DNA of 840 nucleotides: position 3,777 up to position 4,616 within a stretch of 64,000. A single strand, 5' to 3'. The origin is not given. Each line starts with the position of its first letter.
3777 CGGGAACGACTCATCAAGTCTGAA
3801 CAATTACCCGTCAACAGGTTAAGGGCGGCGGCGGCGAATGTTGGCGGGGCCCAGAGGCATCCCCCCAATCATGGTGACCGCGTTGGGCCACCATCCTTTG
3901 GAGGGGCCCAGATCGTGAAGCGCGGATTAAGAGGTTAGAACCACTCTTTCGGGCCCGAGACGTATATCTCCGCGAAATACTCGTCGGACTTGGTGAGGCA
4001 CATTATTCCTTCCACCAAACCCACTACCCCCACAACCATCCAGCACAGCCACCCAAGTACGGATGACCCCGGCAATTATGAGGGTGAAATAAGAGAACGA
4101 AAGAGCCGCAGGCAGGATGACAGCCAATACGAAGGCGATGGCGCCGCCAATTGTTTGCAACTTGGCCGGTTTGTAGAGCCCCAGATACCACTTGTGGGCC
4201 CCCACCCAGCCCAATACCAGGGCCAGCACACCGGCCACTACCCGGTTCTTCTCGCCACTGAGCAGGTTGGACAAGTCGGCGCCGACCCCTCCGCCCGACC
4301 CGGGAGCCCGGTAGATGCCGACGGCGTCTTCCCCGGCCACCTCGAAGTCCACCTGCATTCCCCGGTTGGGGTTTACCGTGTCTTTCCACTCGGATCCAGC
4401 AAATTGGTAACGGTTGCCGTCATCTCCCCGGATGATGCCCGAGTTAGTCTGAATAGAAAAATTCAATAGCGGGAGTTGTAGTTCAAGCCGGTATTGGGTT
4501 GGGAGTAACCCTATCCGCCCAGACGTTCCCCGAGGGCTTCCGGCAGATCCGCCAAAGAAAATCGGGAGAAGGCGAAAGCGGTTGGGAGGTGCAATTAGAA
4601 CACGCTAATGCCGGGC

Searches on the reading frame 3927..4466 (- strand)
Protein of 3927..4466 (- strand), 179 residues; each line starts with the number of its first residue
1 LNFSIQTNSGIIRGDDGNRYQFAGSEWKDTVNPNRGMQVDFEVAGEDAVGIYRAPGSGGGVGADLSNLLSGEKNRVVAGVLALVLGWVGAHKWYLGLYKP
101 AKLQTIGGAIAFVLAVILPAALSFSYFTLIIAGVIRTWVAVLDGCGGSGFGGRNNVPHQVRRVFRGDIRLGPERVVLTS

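Call 52: search_protein_families(library=pfam, proteins=[window:3927-4466:-], max_evalue=0.1)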
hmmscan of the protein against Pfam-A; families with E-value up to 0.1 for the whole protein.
window:3927-4466:- (179 aa): 1 family
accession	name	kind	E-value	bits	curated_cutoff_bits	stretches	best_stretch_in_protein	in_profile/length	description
PF05154.21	TM2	-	3.9e-09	37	27.9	1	72-111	2-42/51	TM2 domain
